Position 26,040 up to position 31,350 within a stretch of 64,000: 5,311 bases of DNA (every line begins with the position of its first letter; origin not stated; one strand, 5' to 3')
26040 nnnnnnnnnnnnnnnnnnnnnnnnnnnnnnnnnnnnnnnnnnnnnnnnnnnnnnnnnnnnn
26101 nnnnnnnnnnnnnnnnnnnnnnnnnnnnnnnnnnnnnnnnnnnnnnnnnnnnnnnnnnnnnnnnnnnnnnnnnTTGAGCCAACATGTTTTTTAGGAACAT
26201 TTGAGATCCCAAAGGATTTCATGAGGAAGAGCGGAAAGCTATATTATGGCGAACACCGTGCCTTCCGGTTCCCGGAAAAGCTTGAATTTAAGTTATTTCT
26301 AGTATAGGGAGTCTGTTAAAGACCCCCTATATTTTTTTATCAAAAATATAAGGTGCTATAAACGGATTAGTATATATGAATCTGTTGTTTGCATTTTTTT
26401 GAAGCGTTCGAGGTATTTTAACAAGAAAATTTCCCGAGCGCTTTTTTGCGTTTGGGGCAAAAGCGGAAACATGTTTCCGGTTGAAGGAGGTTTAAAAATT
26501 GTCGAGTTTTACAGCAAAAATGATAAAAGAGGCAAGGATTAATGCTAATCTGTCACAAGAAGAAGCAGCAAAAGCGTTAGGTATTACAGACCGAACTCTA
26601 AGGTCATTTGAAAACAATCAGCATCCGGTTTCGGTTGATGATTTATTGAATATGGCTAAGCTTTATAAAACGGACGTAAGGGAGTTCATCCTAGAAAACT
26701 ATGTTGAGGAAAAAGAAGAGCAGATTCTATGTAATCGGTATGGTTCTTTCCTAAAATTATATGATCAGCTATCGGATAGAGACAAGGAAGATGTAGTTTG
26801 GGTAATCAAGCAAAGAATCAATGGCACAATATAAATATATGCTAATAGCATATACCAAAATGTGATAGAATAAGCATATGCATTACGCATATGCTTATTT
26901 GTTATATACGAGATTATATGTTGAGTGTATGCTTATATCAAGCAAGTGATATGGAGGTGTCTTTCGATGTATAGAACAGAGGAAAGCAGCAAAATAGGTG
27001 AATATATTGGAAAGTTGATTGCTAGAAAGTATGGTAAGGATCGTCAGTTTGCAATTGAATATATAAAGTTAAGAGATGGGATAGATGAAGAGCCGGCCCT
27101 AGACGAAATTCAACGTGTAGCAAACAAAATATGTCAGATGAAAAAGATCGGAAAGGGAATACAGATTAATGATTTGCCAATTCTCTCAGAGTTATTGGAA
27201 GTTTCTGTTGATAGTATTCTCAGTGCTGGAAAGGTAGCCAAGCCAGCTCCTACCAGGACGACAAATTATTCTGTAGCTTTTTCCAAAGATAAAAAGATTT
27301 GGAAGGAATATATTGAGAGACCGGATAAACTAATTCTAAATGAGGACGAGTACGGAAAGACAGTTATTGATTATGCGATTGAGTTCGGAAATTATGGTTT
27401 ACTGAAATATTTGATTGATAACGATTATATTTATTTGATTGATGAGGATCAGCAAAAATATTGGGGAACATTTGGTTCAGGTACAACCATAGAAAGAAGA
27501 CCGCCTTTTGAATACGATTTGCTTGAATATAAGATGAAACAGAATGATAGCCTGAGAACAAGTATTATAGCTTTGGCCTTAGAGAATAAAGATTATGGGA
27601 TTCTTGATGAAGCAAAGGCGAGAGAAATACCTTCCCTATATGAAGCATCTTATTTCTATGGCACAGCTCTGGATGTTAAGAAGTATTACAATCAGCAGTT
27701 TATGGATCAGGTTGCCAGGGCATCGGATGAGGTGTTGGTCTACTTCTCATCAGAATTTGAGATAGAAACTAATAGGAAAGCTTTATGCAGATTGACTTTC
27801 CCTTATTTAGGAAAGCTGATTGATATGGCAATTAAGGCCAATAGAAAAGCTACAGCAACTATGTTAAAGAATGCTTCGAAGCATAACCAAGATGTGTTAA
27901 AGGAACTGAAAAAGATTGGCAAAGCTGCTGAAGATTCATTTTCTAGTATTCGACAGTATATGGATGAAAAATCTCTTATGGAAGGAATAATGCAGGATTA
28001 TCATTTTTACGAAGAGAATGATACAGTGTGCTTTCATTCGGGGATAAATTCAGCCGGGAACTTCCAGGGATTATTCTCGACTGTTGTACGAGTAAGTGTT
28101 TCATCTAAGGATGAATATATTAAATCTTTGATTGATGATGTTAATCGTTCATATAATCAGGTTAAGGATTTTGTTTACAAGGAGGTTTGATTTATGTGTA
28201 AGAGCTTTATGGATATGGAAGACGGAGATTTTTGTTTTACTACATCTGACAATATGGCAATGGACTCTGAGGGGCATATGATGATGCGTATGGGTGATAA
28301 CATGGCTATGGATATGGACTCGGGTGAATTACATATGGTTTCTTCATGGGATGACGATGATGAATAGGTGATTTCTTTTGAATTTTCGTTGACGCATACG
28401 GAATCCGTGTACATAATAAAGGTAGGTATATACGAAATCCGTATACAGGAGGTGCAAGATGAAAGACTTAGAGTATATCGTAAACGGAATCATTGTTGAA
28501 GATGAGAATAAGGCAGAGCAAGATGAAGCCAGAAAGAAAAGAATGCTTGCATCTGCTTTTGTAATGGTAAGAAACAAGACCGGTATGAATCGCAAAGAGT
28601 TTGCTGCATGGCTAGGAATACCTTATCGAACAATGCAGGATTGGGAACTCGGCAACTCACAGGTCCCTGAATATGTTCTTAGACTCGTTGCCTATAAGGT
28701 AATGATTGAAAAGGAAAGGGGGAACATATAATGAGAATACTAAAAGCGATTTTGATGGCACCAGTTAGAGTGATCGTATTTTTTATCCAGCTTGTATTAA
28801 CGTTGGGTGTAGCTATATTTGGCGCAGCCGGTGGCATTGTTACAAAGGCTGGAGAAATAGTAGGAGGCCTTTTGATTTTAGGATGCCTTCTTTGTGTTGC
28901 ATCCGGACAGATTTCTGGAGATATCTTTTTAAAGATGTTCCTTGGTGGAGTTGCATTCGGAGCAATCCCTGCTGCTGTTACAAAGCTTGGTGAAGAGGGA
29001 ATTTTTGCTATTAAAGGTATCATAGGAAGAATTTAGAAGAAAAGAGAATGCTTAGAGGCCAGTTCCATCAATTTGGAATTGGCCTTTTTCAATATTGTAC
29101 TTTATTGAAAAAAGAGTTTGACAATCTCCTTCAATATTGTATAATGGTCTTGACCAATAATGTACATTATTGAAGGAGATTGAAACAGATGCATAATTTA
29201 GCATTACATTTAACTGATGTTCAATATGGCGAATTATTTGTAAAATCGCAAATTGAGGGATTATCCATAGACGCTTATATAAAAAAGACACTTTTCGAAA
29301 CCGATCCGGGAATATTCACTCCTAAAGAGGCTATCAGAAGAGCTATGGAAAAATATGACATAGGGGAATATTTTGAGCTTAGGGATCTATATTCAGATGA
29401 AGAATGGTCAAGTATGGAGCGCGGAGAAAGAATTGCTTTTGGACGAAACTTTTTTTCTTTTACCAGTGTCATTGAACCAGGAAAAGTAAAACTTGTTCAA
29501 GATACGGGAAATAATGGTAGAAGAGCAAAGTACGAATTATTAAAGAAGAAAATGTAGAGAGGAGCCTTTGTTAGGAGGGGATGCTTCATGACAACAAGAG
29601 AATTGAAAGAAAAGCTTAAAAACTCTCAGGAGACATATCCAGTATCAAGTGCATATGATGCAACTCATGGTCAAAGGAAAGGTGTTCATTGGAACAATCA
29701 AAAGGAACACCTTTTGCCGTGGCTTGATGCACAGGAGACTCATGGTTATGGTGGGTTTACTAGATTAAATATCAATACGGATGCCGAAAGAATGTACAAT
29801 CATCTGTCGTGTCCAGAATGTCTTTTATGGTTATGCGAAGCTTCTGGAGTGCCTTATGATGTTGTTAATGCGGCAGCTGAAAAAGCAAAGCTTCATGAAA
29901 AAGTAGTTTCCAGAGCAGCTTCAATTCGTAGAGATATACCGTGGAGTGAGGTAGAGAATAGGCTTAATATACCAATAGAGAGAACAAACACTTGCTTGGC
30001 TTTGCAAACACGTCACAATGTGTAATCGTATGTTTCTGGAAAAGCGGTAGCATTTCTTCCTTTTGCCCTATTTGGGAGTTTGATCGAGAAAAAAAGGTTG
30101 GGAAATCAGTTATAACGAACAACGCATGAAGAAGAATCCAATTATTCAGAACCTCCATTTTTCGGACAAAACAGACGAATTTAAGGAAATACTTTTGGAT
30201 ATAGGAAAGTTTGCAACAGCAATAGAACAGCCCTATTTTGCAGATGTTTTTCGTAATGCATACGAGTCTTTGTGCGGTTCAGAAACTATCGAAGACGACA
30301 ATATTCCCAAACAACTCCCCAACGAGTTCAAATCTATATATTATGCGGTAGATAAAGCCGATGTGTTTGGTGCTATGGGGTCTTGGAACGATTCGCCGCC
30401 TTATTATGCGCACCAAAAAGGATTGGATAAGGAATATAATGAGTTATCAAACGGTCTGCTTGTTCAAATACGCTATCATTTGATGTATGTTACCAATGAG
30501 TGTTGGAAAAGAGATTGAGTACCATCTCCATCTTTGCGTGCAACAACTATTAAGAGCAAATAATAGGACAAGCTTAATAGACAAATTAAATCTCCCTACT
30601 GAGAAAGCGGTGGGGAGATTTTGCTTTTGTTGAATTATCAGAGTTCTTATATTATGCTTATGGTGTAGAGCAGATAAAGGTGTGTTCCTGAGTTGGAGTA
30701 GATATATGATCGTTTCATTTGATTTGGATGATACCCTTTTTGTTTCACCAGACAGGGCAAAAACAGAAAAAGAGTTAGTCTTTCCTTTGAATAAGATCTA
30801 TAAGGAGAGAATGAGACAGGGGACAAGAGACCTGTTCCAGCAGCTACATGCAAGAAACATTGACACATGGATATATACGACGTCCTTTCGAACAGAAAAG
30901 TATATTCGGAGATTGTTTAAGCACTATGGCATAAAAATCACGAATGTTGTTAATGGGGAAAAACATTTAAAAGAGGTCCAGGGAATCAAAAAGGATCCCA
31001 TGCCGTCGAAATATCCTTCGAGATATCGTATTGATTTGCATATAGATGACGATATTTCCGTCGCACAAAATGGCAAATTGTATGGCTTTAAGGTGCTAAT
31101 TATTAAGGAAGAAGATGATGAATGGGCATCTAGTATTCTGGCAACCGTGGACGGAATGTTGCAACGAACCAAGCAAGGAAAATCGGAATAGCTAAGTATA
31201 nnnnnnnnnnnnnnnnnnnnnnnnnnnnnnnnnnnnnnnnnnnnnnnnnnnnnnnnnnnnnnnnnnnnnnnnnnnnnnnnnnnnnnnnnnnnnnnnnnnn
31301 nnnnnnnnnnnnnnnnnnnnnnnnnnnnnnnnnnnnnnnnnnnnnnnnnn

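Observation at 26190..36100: AT-rich accessory island of about 10 kb between ppdK and a DedA-family gene, packed with regulators, orphan small proteins, a toxin/immunity cassette and a TIR gene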

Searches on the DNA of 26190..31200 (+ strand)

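Call 32: search_dna_similar(query=window:26190-31200:+, collection=phages, mode=distant, max_rows=10)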
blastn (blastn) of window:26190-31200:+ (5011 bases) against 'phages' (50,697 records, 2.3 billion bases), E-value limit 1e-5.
Records with a match: 1; places in all: 1; records where one place covers at least 80% of the query: 0.
Best place of each record, by identity: 60-80% 1.
By first word of the organism name: Bacteriophage 1.
By host as written in the record: - 1.
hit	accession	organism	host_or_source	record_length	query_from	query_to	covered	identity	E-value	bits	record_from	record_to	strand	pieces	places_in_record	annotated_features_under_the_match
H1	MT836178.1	Bacteriophage sp.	human fecal samples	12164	1990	2174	4%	75.0%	2e-24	123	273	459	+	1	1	record has no annotation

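Call 33: search_dna_similar(query=window:26190-31200:+, collection=plasmids, mode=distant, max_rows=10)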
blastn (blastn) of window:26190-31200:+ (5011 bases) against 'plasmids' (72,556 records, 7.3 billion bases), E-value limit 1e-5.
No match.

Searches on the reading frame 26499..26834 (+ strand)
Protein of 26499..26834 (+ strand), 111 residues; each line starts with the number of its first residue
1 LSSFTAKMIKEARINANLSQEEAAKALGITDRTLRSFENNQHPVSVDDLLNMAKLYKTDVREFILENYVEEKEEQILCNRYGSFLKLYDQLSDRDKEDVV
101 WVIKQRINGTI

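Call 6: search_protein_families(library=pfam, max_evalue=0.01, proteins=[window:26499-26834:+])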
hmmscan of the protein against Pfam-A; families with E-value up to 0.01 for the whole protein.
window:26499-26834:+ (111 aa): 7 families
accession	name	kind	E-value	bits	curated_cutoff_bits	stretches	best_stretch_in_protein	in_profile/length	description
PF01381.28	HTH_3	-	6.5e-13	48.9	23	1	9-63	1-55/55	Helix-turn-helix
PF13560.12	HTH_31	-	2.3e-09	37.9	27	1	9-62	6-60/64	Helix-turn-helix domain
PF12844.13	HTH_19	-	1e-06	29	30.2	1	7-57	2-52/64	Helix-turn-helix domain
PF13413.12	HTH_25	-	0.00032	20.9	24.6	1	9-41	2-34/62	Helix-turn-helix domain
PF13744.12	HTH_37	-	0.0015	18.8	27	1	6-54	20-69/80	Helix-turn-helix domain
PF20432.4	Xre-like-HTH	-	0.0035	18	25.8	1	6-36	12-42/63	Antitoxin Xre-like helix-turn-helix domain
PF04492.19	Phage_rep_O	-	0.0039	18.1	28.7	1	6-64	13-70/95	Bacteriophage replication protein O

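Call 8: search_protein_families(library=padloc, max_evalue=0.01, proteins=[window:26499-26834:+])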
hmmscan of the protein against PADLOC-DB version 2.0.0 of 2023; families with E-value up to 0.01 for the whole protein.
window:26499-26834:+ (111 aa): 13 families
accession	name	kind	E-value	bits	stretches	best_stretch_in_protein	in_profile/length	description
PDLC02926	HTH_VI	-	9.3e-09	33.4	1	7-71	4-68/92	-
PDLC03947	RmrA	-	8.7e-06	22.8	1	3-76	10-82/383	-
PDLC03949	RmrA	-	4.5e-05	20.5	1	4-75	2-72/363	-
PDLC03952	RmrA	-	5.9e-05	20.1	1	7-67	25-85/395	-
PDLC03944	RmrA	-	6.2e-05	20.2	1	3-67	5-68/384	-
PDLC04142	capH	-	8.2e-05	21.6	1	3-99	5-91/103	capH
PDLC03945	RmrA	-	8.4e-05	19.9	1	4-72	2-70/394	-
PDLC03954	RmrA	-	0.00022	18.3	1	2-77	8-83/380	-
PDLC03951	RmrA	-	0.00069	16.7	1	2-76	6-79/400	-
PDLC03665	Control_protein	-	0.0033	15.7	1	7-55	11-60/77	control protein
PDLC03671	Control_protein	-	0.0036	15.5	1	7-64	17-74/84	control protein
PDLC04775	PDC-M69A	-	0.0045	15.5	1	9-77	12-79/113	-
PDLC04133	mad1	-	0.0081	14.5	0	17-64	5-51/60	mads_1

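Call 48: search_protein_families(library=phrogs, max_evalue=0.001, proteins=[window:26499-26834:+])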
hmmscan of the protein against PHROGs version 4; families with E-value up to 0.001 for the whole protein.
window:26499-26834:+ (111 aa): 13 families
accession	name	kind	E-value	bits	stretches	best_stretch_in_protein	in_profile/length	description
phrog_3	-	transcription regulation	6.6e-11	43.6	1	4-75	88-157/430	transcriptional repressor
phrog_6499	-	transcription regulation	9.4e-10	39.1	1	5-58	7-66/157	transcriptional regulator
phrog_8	-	transcription regulation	3.2e-09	37.7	1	6-66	78-218/346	transcriptional regulator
phrog_2967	-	transcription regulation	4.8e-09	37.1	1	5-106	11-105/225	transcriptional regulator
phrog_2439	-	transcription regulation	2.7e-08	34.1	1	3-70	6-73/367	transcriptional regulator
phrog_1373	-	transcription regulation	1.1e-06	29.8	1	7-56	66-115/166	transcriptional regulator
phrog_1728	-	transcription regulation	5.3e-05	23.3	1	3-72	3-73/380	transcriptional regulator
phrog_3865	-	unknown function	0.00011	23.4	1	15-37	22-44/74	-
phrog_2104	-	unknown function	0.00013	23.1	1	4-42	39-77/103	-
phrog_7241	-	transcription regulation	0.00046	21.2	1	10-62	67-119/122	transcriptional regulator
phrog_6962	-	unknown function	0.00052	21.3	1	9-46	6-43/73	-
phrog_2339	-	DNA, RNA and nucleotide metabolism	0.00067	20.6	1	9-54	30-76/98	HTH DNA binding protein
phrog_4583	-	transcription regulation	0.00092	20.2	0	6-65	12-71/81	transcriptional repressor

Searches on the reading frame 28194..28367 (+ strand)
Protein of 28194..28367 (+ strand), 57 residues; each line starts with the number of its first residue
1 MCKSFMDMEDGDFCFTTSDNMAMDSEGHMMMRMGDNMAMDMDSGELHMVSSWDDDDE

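Call 7: search_protein_families(library=pfam, max_evalue=0.01, proteins=[window:28194-28367:+])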
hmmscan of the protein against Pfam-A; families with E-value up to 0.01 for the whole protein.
window:28194-28367:+ (57 aa): 0 families

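Call 47: search_protein_families(library=pfam, max_evalue=0.05, proteins=[window:28194-28367:+])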
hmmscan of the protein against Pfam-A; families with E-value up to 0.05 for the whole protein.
window:28194-28367:+ (57 aa): 0 families

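Call 73: search_protein_families(library=pfam, max_evalue=1, proteins=[window:28194-28367:+])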
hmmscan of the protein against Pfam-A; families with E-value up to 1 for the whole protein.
window:28194-28367:+ (57 aa): 0 families

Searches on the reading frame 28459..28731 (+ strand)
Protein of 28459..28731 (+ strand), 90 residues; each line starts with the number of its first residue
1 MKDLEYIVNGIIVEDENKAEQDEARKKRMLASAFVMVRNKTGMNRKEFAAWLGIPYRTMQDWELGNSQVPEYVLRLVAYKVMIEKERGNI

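Call 6: search_protein_families(library=pfam, max_evalue=0.01, proteins=[window:28459-28731:+])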
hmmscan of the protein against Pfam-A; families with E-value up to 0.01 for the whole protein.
window:28459-28731:+ (90 aa): 0 families

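Call 8: search_protein_families(library=padloc, max_evalue=0.01, proteins=[window:28459-28731:+])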
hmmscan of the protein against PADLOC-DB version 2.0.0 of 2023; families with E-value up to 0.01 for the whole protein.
window:28459-28731:+ (90 aa): 0 families

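Call 10: search_protein_families(library=ncbifam, max_evalue=0.01, proteins=[window:28459-28731:+])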
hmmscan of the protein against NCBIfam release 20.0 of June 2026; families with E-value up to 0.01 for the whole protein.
window:28459-28731:+ (90 aa): 4 families
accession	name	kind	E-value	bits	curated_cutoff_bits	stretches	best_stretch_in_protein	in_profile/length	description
NF007481.0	PRK10072.1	equivalog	6.7e-05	23.3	110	1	9-65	15-69/96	HTH-type transcriptional regulator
TIGR03830.1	CxxCG_CxxCG_HTH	subfamily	7.5e-05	22.5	61.8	1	20-78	53-114/127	type II TA system antitoxin MqsA family protein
NF040522.1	VC1465_fam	subfamily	0.0002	21.4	70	1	37-78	4-45/111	VC1465 family Xer recombination activation factor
NF006015.0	PRK08154.1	subfamily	0.0052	16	204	1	16-80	17-81/314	anaerobic benzoate catabolism transcriptional regulator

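Call 48: search_protein_families(library=phrogs, max_evalue=0.001, proteins=[window:28459-28731:+])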
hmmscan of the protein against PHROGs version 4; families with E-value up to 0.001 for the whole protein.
window:28459-28731:+ (90 aa): 9 families
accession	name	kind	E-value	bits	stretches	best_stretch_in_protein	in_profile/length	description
phrog_8898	-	unknown function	7.3e-11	42.6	1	32-86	4-58/70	-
phrog_25567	-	unknown function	8.1e-10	39.6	1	33-85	55-106/115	-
phrog_2328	-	transcription regulation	1.2e-06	29.4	1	21-79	7-65/128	transcriptional repressor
phrog_2104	-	unknown function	7.1e-06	27.2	1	20-67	30-77/103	-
phrog_955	-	DNA, RNA and nucleotide metabolism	1.2e-05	26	1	14-75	9-70/142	HTH DNA binding protein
phrog_4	-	transcription regulation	0.00011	22.4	1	4-75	106-179/400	transcriptional repressor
phrog_32162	-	unknown function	0.00035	21.4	1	36-63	1-27/62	-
phrog_8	-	transcription regulation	0.00037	21.1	1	21-76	152-204/346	transcriptional regulator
phrog_23738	-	unknown function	0.00094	19.8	0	15-73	111-161/198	-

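Call 73: search_protein_families(library=pfam, max_evalue=1, proteins=[window:28459-28731:+])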
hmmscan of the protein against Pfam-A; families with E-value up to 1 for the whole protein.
window:28459-28731:+ (90 aa): 4 families
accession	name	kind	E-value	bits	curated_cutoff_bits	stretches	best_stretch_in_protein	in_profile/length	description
PF20432.4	Xre-like-HTH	-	0.01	16.5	25.8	1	21-60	2-41/63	Antitoxin Xre-like helix-turn-helix domain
PF13518.12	HTH_28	-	0.036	14.6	25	1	42-62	12-32/52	Helix-turn-helix domain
PF13384.12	HTH_23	-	0.043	14.1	24.6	1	31-62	8-37/50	Homeodomain-like domain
PF18517.6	LZ3wCH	-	0.077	13.5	26.1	1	33-56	27-50/55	Leucine zipper with capping helix domain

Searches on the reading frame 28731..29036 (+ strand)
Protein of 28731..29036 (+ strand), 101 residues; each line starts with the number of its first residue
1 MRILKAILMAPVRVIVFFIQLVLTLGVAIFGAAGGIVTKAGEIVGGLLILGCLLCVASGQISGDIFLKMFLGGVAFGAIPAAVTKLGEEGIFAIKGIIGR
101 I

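Call 6: search_protein_families(library=pfam, max_evalue=0.01, proteins=[window:28731-29036:+])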
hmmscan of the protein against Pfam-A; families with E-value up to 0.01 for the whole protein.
window:28731-29036:+ (101 aa): 0 families

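Call 8: search_protein_families(library=padloc, max_evalue=0.01, proteins=[window:28731-29036:+])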
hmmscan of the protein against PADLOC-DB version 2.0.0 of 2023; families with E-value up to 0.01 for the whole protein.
window:28731-29036:+ (101 aa): 0 families

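Call 10: search_protein_families(library=ncbifam, max_evalue=0.01, proteins=[window:28731-29036:+])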
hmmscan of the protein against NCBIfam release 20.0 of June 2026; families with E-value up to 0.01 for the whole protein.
window:28731-29036:+ (101 aa): 0 families

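Call 48: search_protein_families(library=phrogs, max_evalue=0.001, proteins=[window:28731-29036:+])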
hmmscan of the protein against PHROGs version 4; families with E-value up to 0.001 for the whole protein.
window:28731-29036:+ (101 aa): 0 families

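Call 73: search_protein_families(library=pfam, max_evalue=1, proteins=[window:28731-29036:+])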
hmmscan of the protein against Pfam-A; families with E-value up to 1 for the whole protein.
window:28731-29036:+ (101 aa): 1 family
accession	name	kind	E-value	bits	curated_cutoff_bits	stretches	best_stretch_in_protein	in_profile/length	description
PF09160.16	FimH_man-bind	-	0.18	12.1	25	1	21-48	100-127/145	FimH, mannose binding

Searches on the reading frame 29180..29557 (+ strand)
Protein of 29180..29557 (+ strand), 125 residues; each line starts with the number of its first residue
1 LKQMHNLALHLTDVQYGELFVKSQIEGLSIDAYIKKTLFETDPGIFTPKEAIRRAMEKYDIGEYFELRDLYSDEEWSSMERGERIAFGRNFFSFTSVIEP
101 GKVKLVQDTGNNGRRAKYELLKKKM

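Call 6: search_protein_families(library=pfam, max_evalue=0.01, proteins=[window:29180-29557:+])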
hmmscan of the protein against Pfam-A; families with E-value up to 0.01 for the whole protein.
window:29180-29557:+ (125 aa): 1 family
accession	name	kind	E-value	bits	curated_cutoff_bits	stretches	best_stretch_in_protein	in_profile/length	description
PF07205.16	DUF1413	-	9.1e-11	42.2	25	1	54-112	5-63/69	Domain of unknown function (DUF1413)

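Call 8: search_protein_families(library=padloc, max_evalue=0.01, proteins=[window:29180-29557:+])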
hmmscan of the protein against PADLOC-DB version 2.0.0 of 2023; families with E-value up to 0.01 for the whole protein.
window:29180-29557:+ (125 aa): 0 families

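Call 10: search_protein_families(library=ncbifam, max_evalue=0.01, proteins=[window:29180-29557:+])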
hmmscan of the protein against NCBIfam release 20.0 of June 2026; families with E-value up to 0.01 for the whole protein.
window:29180-29557:+ (125 aa): 0 families

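Call 48: search_protein_families(library=phrogs, max_evalue=0.001, proteins=[window:29180-29557:+])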
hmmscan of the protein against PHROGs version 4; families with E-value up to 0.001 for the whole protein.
window:29180-29557:+ (125 aa): 0 families

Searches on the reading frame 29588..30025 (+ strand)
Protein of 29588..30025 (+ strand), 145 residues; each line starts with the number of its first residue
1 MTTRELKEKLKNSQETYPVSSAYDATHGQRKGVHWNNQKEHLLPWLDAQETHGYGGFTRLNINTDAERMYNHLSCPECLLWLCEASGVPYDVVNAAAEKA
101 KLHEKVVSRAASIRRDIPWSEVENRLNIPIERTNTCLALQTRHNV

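Call 6: search_protein_families(library=pfam, max_evalue=0.01, proteins=[window:29588-30025:+])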
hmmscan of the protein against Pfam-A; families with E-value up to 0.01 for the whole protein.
window:29588-30025:+ (145 aa): 0 families

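Call 8: search_protein_families(library=padloc, max_evalue=0.01, proteins=[window:29588-30025:+])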
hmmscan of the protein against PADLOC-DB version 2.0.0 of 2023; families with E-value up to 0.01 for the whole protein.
window:29588-30025:+ (145 aa): 0 families

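Call 10: search_protein_families(library=ncbifam, max_evalue=0.01, proteins=[window:29588-30025:+])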
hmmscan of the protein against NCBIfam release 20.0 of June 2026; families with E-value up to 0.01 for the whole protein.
window:29588-30025:+ (145 aa): 0 families

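Call 48: search_protein_families(library=phrogs, max_evalue=0.001, proteins=[window:29588-30025:+])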
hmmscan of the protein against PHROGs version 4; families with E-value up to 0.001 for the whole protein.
window:29588-30025:+ (145 aa): 0 families

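Call 73: search_protein_families(library=pfam, max_evalue=1, proteins=[window:29588-30025:+])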
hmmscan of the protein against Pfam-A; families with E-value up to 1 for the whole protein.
window:29588-30025:+ (145 aa): 0 families

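Call 105: search_solved_structures(query=window:29588-30025:+, max_evalue=1)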
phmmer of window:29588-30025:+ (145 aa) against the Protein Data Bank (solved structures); distinct sequences matched with E-value up to 1: 1.
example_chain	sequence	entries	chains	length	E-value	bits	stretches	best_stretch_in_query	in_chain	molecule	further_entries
4wny_A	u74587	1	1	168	0.19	14.8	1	49-94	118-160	Universal stress protein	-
